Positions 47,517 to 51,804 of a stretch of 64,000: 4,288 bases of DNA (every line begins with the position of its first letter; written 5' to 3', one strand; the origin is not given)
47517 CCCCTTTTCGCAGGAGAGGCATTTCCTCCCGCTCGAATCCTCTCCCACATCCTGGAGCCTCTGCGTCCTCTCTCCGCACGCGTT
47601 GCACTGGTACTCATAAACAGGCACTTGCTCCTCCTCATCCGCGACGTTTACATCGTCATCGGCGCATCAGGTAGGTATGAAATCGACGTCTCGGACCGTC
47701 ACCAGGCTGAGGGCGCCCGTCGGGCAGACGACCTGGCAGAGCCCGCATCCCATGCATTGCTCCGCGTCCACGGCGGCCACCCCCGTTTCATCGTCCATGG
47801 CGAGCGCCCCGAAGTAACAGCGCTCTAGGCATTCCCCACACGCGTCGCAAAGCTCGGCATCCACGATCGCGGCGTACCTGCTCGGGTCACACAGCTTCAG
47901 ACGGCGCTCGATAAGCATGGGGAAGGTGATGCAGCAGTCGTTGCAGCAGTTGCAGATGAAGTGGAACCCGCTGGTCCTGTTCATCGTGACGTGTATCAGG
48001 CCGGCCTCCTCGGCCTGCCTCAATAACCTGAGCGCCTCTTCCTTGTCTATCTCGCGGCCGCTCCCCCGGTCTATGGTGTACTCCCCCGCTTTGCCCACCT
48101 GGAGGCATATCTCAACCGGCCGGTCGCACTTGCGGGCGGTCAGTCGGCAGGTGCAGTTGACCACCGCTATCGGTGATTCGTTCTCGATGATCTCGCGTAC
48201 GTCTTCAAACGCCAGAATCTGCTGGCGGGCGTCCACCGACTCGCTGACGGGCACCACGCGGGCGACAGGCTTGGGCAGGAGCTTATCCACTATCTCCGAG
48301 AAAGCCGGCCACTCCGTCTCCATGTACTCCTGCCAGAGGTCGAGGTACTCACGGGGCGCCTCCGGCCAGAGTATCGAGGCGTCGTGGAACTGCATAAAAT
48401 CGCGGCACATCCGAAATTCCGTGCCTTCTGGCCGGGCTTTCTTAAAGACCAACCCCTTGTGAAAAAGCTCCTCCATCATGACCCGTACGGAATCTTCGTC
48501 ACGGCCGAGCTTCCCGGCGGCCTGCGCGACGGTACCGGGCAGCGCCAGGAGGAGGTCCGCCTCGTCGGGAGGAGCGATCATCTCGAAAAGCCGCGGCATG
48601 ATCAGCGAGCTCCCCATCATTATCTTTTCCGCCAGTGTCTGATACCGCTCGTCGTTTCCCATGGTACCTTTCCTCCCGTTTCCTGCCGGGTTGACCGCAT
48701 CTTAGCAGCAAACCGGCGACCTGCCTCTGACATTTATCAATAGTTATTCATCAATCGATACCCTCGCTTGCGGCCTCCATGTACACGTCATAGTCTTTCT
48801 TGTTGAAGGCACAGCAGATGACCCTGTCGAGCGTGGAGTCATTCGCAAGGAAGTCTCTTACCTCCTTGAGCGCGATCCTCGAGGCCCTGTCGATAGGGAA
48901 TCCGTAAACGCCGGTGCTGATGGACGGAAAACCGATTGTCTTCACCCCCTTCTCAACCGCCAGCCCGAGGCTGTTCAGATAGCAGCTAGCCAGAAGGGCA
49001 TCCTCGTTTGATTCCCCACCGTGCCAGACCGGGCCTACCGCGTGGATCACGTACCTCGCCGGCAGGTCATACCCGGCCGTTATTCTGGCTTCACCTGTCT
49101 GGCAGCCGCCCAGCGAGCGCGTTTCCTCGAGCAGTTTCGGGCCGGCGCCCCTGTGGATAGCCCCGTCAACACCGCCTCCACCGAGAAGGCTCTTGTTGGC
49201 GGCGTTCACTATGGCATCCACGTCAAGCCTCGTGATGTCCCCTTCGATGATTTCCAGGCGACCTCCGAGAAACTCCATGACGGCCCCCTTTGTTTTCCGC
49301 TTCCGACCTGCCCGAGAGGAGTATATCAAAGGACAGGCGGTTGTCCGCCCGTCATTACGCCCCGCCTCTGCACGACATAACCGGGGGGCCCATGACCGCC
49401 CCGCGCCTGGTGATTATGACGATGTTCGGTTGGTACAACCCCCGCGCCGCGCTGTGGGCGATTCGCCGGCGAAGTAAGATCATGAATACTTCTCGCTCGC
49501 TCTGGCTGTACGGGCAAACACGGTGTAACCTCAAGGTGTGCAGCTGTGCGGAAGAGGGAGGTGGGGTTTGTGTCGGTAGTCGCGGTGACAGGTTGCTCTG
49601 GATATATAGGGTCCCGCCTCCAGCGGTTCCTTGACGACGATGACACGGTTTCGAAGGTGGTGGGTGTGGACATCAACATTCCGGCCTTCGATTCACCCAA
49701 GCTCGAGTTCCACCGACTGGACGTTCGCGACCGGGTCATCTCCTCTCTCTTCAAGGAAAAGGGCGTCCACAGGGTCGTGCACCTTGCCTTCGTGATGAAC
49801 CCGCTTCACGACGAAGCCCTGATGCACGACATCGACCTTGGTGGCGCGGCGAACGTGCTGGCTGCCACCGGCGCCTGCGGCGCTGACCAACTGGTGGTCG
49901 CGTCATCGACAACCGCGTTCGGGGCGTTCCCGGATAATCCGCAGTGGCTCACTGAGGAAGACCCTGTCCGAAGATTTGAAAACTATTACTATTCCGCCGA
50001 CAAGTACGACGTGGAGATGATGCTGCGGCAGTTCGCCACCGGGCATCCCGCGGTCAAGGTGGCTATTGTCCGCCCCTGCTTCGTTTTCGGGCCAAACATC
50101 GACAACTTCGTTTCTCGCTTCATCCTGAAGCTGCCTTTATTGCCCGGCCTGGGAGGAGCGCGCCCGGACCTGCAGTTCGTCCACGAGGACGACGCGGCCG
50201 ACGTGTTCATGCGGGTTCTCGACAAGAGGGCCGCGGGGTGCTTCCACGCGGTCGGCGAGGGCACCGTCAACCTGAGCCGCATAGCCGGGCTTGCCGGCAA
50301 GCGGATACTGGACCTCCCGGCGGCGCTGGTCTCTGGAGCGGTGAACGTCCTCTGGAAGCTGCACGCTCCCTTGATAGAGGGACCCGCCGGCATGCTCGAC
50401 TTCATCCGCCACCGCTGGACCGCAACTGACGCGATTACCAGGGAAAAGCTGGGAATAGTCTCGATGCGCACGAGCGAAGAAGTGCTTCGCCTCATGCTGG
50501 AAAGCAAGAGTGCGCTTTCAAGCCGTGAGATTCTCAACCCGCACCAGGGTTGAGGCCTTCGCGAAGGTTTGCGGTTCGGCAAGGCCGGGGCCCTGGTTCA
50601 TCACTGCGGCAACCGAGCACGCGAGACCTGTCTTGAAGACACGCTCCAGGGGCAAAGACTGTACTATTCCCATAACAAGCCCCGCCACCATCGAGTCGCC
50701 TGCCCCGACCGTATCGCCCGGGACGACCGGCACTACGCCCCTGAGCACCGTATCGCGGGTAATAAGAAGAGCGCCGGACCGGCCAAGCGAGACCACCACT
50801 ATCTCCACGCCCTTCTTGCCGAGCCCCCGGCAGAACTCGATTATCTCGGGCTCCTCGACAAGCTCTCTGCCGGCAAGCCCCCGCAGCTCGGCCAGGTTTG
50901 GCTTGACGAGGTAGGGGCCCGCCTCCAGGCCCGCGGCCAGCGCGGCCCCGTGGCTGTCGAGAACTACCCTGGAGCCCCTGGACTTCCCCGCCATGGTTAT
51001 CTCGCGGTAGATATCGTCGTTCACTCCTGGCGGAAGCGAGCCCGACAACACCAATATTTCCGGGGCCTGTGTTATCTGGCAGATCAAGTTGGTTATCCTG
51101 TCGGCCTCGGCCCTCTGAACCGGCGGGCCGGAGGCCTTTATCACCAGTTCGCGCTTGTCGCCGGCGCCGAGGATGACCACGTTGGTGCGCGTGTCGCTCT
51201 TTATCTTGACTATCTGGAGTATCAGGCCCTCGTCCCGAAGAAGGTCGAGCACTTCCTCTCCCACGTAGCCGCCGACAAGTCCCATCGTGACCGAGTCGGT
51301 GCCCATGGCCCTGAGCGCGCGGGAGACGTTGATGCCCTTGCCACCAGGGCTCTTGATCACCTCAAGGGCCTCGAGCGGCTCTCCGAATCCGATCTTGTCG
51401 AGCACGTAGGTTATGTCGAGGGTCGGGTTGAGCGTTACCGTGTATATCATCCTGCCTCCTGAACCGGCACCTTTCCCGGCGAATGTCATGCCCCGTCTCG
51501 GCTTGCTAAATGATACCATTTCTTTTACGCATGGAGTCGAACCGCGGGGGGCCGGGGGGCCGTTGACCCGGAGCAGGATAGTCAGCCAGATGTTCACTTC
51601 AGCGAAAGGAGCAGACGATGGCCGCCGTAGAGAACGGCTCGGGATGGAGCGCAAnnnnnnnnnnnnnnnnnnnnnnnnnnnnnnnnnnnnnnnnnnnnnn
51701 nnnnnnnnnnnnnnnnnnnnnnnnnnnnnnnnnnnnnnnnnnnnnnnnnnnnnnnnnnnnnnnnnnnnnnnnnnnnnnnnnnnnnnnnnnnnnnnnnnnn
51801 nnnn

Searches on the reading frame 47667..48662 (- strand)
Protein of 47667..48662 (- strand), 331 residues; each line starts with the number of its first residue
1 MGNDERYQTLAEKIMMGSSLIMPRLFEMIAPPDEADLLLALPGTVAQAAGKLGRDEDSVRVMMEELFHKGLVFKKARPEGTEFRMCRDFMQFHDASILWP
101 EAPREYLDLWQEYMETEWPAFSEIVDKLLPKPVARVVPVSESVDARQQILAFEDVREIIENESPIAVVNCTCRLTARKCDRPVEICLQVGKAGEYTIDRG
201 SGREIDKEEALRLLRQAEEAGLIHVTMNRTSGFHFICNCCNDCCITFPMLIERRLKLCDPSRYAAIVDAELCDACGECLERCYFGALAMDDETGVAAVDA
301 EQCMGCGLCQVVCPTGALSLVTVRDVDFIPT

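Call 63: search_protein_families(library=pfam, proteins=[window:47667-48662:-], max_evalue=0.00001)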
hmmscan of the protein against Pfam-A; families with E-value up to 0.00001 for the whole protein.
window:47667-48662:- (331 aa): 6 families
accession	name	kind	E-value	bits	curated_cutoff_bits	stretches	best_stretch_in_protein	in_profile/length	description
PF00037.32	Fer4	-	1.4e-12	47.3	21.1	1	298-318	3-23/24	4Fe-4S binding domain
PF12838.12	Fer4_7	-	5.8e-09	36.7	27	1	272-317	2-52/52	4Fe-4S dicluster domain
PF14697.11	Fer4_21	-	3e-08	34.1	35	1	265-318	1-57/59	4Fe-4S dicluster domain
PF13237.11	Fer4_10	-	1e-06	29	25.5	1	266-314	3-53/53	4Fe-4S dicluster domain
PF12837.12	Fer4_6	-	1.5e-06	28.3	25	0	295-318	1-24/24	4Fe-4S binding domain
PF13187.11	Fer4_9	-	4.4e-06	27.1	27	1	272-317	2-51/52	4Fe-4S dicluster domain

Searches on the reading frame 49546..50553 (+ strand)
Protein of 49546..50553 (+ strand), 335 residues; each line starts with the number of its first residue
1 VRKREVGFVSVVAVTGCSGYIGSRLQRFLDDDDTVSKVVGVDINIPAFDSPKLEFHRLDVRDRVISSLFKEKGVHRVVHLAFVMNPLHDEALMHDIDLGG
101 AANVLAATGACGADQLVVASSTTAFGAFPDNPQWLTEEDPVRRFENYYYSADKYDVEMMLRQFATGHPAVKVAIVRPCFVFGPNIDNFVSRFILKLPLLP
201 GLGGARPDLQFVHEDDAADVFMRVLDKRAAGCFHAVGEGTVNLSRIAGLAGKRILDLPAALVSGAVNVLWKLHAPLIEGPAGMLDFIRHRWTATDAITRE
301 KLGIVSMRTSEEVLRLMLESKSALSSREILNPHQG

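Call 63: search_protein_families(library=pfam, proteins=[window:49546-50553:+], max_evalue=0.00001)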
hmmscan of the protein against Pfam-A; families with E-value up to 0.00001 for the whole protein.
window:49546-50553:+ (335 aa): 4 families
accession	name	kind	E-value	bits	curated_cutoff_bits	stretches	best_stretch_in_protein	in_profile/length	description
PF01370.27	Epimerase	-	1.1e-25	90.9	20.9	1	12-230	1-230/240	NAD dependent epimerase/dehydratase family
PF16363.11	GDP_Man_Dehyd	-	5.1e-10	39.8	27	1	14-168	2-172/332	GDP-mannose 4,6 dehydratase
PF04321.23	RmlD_sub_bind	-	1.8e-07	30.9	27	1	12-245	3-222/287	RmlD substrate binding domain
PF01073.25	3Beta_HSD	-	8.5e-06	25.4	22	0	13-190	1-191/280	3-beta hydroxysteroid dehydrogenase/isomerase family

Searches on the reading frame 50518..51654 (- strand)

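Call 63: search_protein_families(library=pfam, proteins=[window:50518-51654:-], max_evalue=0.00001)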
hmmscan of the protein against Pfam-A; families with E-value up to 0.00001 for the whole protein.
window:50518-51654:- (378 aa): 1 family
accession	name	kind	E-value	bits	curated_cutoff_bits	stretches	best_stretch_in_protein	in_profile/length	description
PF00294.29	PfkB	-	2.5e-47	162.1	25.8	1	82-361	15-300/302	pfkB family carbohydrate kinase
